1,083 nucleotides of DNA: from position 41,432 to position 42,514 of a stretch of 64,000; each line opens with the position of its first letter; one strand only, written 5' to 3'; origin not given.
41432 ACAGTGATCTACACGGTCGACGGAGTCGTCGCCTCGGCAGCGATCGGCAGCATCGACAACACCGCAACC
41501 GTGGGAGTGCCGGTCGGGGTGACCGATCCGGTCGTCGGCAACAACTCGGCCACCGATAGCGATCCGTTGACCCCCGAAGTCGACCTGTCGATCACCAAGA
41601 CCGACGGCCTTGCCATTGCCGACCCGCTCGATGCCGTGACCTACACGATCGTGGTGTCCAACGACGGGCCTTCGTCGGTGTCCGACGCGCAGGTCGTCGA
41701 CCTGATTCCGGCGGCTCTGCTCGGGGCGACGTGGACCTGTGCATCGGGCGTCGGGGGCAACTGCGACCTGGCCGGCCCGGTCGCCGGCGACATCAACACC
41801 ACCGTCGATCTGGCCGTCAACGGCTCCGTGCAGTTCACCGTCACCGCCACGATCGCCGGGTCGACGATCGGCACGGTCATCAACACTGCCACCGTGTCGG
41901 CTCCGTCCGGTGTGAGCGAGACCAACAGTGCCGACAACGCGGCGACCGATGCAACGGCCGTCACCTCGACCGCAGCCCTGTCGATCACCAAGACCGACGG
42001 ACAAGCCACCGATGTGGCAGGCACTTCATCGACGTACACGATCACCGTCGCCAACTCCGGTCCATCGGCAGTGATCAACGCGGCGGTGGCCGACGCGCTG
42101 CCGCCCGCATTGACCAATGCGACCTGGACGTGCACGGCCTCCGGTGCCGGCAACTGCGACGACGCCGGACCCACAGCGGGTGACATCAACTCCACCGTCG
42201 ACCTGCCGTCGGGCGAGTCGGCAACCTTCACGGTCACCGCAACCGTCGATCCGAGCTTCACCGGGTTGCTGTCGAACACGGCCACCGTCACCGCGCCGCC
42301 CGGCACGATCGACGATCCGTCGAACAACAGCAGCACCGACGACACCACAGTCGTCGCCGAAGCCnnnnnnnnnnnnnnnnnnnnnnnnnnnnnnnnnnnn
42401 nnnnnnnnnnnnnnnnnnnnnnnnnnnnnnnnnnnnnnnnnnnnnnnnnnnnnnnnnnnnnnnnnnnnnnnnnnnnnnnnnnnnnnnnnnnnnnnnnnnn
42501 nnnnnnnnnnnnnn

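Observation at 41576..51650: Higher-order super-repeat: a ten-module block of about 3.87 kb is present about 2.6 times inside the giant gene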

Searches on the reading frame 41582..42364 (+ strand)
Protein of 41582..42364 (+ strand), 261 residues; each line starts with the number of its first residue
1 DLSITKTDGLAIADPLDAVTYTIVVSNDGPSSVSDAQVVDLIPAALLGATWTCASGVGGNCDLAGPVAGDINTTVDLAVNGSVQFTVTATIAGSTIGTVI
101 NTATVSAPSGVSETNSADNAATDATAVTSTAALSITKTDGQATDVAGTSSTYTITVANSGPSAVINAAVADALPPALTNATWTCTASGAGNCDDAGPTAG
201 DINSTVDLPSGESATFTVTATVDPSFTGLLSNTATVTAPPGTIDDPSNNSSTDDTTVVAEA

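Call 27: search_solved_structures(query=window:41582-42364:+, max_evalue=1, show_alignments=1)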
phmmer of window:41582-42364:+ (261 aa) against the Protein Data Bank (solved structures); distinct sequences matched with E-value up to 1: 0.

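Call 48: predict_structure(alignment_id=A1)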
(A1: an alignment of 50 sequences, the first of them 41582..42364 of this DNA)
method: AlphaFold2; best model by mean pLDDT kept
length: 261 residues; sequences in the alignment: 50
mean_pLDDT: 96.7   pTM: 0.81
mean pLDDT of the five models: 96.7, 96.4, 96.4, 96.0, 95.3
residues with pLDDT >= 90: 250; 70-90: 11; 50-70: 0; < 50: 0
segments of 3 or more residues with pLDDT < 50: none
pLDDT, mean of each block of 10 residues (from residue 1): 98 96 98 98 98 97 90 98 98 93 98 97 97 98 98 98 96 98 97 92 97 98 98 98 96 98 88
secondary structure, 60 per line:
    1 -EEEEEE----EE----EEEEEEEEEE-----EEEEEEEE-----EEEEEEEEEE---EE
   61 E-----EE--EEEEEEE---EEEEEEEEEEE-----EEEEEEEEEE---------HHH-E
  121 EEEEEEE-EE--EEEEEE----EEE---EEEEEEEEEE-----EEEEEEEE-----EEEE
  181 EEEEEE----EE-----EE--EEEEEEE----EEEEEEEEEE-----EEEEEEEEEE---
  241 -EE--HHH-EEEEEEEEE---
elements in order: E2-7 E18-27 E33-40 E46-55 E59-61 E71-77 E81-91 E97-106 E120-127 E133-138 E143-145 E149-158 E164-171 E177-186 E202-208 E213-222 E228-237 E250-258

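Call 51: fold_search(model_id=the predicted structure, library=pdb)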
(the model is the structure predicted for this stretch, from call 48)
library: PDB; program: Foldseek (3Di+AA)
matches with E <= 10: 1956; with E <= 0.001: 920
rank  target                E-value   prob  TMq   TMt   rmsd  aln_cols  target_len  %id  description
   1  4nen_A                3.5e-17  1.00  0.54  0.17   7.5       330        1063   15  An internal ligand-bound, metastable state of a leukocyte integrin, aXb2 (released 2014-01-15)
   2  7usl_A                5.0e-16  1.00  0.51  0.20   8.5       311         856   16  Integrin alphaM/beta2 ectodomain in complex with adenylate cyclase toxin RTX751 and M1F5 Fab (released 2022-08-17)
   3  9e8a_A                2.4e-15  1.00  0.50  0.19   8.0       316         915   13  Integrin aIIbb3 bent conformation from human platelet membrane crude preparation (released 2025-10-15)
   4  3fcs_A                4.6e-15  1.00  0.47  0.18   9.0       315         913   14  Structure of complete ectodomain of integrin aIIBb3 (released 2009-01-20)
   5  8t2v_A                4.6e-15  1.00  0.46  0.17   8.7       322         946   14  Cryo-EM Structures of Full-length Integrin alphaIIbbeta3 in Native Lipids (released 2023-07-26)
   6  6avu_A                1.0e-14  1.00  0.57  0.20   7.5       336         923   12  Human alpha-V beta-3 Integrin (open conformation) in complex with the therapeutic antibody LM609 (released 2017-11-01)
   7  4neh_A                1.2e-14  1.00  0.51  0.16   8.7       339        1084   13  An internal ligand-bound, metastable state of a leukocyte integrin, aXb2 (released 2014-01-15)
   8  7usm_A                3.7e-14  1.00  0.52  0.21   8.3       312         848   16  Integrin alphaM/beta2 ectodomain (released 2022-08-17)
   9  4mmx_A                5.3e-14  1.00  0.56  0.20   8.4       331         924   14  Integrin AlphaVBeta3 ectodomain bound to the tenth domain of Fibronectin (released 2014-03-26)
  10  6avq_A                7.1e-14  1.00  0.56  0.19   7.7       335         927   12  The Therapeutic Antibody LM609 Selectively Inhibits Ligand Binding to Human alpha-V beta-3 Integrin via Steric Hindran (released 2017-11-01)
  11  5es4_A                1.0e-13  1.00  0.49  0.16   8.9       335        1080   12  RE-REFINEMENT OF INTEGRIN ALPHAXBETA2 ECTODOMAIN IN THE CLOSED/BENT CONFORMATION (released 2016-03-02)
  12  6avr_A                1.3e-13  1.00  0.58  0.20   7.4       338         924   12  Human alpha-V beta-3 Integrin (intermediate conformation) in complex with the therapeutic antibody LM609 (released 2017-11-01)
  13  8zdg_A                3.4e-13  1.00  0.49  0.19   8.3       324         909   12  Cryo-EM structure of the integrin avb3 with CWHM-12, conformation 1 (released 2025-10-22)
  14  4o02_A                4.9e-13  1.00  0.54  0.19   8.2       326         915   13  AlphaVBeta3 integrin in complex with monoclonal antibody FAB fragment. (released 2014-04-02)
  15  8xf6_A                6.5e-13  1.00  0.52  0.19   9.2       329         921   14  Cryo-EM structure of integrin ITGAV, ITGB3 and Cilengitide TFA complex, conformation 2 (released 2024-12-18)
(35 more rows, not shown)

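Call 59: search_protein_families(library=ncbifam, alignment_id=A1, max_evalue=0.01)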
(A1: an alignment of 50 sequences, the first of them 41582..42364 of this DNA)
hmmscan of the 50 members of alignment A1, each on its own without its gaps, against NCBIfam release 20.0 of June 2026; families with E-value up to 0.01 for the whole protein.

A. member 1, window:41582-42364:+ (261 aa): 1 family
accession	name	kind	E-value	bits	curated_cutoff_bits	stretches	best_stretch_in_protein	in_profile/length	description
TIGR01451.2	B_ant_repeat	repeat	1.5e-16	60.1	24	2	6-53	1-48/53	DUF11 type repeat protein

B. families by the number of members that match (of 50 scanned): 6 families
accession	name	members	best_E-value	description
TIGR01451.2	B_ant_repeat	50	5.6e-25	DUF11 type repeat protein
TIGR04226.1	RrgB_K2N_iso_D2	9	3.6e-09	isopeptide-forming domain-containing fimbrial protein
NF041740.1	choice_anch_T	2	0.00022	choice-of-anchor T family protein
TIGR02381.1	cspD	2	0.0047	cold shock domain-containing protein CspD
NF004818.0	PRK06172.1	1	0.0048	SDR family oxidoreductase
NF007062.0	PRK09507.1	1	0.0069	transcription antiterminator/RNA stability regulator CspE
